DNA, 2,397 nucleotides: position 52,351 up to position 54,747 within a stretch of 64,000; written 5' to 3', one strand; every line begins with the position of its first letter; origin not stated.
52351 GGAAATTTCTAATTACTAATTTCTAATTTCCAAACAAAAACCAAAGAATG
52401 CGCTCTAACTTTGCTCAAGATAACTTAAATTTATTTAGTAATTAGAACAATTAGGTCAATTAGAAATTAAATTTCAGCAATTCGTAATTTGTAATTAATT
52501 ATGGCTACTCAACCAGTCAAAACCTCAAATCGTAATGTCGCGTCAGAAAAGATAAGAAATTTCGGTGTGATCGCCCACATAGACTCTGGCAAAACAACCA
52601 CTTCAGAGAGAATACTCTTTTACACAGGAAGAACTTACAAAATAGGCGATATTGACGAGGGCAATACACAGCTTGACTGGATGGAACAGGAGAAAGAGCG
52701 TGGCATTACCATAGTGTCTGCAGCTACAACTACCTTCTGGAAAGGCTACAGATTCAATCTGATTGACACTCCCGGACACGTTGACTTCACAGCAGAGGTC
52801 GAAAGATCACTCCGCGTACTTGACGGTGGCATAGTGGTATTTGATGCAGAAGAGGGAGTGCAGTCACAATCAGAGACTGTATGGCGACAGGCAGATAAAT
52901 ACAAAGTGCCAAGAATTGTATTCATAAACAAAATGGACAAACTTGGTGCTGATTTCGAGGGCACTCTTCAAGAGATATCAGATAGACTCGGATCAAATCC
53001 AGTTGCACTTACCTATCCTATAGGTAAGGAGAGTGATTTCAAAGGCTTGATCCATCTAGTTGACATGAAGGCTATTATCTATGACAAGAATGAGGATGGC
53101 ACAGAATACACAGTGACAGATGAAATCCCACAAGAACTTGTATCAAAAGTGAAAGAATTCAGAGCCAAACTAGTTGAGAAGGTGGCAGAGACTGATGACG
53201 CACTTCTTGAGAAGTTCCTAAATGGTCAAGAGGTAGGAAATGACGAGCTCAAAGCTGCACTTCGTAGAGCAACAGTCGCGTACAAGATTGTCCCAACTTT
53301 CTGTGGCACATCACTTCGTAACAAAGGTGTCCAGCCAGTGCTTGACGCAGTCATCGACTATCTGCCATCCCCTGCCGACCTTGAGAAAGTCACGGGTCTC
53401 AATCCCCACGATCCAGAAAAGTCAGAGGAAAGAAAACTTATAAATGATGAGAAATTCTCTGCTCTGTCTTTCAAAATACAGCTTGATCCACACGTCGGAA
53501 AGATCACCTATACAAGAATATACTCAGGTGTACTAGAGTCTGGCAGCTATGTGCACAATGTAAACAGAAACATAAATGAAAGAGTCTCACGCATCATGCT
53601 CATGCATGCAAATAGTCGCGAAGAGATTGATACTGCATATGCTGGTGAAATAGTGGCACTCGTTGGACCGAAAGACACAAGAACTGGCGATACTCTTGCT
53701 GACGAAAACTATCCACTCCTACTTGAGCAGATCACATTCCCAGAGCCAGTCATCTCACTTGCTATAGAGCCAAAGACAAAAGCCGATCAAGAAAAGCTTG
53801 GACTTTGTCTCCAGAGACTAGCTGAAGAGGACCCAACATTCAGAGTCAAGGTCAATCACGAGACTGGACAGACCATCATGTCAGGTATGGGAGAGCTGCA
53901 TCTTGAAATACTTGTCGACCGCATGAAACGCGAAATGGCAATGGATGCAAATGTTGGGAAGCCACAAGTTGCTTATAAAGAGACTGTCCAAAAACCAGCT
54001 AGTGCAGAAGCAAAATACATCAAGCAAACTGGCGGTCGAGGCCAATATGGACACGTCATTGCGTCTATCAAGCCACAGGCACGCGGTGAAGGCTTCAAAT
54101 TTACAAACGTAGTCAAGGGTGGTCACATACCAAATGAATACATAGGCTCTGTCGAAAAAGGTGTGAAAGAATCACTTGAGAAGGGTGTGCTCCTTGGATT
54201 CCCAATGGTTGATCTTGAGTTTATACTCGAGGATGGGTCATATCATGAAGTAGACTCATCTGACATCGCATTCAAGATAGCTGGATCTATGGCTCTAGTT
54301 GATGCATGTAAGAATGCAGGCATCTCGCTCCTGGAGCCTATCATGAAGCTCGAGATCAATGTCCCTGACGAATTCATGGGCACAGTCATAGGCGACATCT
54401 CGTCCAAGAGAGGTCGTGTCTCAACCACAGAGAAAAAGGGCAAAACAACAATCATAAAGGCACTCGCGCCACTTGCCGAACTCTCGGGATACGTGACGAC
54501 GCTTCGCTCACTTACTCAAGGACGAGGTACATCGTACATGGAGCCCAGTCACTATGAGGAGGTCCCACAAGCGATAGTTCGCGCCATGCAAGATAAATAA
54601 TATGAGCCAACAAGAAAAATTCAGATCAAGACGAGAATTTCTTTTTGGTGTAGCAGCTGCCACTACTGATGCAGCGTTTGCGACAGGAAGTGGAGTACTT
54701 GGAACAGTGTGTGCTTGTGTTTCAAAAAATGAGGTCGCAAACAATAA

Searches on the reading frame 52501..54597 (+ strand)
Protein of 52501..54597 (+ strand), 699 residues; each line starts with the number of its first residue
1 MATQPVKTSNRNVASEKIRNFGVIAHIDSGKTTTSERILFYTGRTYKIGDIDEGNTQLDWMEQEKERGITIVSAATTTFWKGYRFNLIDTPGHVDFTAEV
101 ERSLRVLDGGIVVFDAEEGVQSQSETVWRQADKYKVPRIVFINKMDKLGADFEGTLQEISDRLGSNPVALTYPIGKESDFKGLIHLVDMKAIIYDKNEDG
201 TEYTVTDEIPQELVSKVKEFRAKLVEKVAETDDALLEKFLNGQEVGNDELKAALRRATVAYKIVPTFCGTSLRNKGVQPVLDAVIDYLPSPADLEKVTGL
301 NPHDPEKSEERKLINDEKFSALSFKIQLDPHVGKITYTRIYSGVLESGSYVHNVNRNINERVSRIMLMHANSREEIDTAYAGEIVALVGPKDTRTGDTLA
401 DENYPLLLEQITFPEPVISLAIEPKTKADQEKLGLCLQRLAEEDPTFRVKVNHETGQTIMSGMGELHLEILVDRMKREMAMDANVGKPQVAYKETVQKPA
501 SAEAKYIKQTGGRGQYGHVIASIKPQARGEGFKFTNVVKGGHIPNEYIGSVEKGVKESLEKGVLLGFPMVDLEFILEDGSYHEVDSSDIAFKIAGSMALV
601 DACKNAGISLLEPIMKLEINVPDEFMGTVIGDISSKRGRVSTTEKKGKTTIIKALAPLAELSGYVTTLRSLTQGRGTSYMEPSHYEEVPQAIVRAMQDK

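Call 48: search_protein_families(library=pfam, proteins=[window:52501-54597:+], max_evalue=0.0001)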
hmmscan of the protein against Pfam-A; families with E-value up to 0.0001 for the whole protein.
window:52501-54597:+ (699 aa): 6 families
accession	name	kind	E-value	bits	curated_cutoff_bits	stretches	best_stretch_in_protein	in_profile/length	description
PF00009.33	GTP_EFTU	-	1.9e-64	217.2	26.5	1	16-290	1-188/188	Elongation factor Tu GTP binding domain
PF03764.24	EFG_IV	-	5.5e-42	142.8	24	1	488-606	1-120/121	Elongation factor G, domain IV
PF14492.12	EFG_III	-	1e-32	112.5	27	1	413-487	1-75/75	Elongation Factor G, domain III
PF00679.30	EFG_C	-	7.7e-28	96.8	27.9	1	610-693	2-86/89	Elongation factor G C-terminus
PF22042.2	EF-G_D2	-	1.1e-18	67.6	27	1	318-400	1-82/84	Elongation factor G domain 2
PF03144.31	GTP_EFTU_D2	-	8.5e-17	61.8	30.3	1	333-400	1-73/73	Elongation factor Tu domain 2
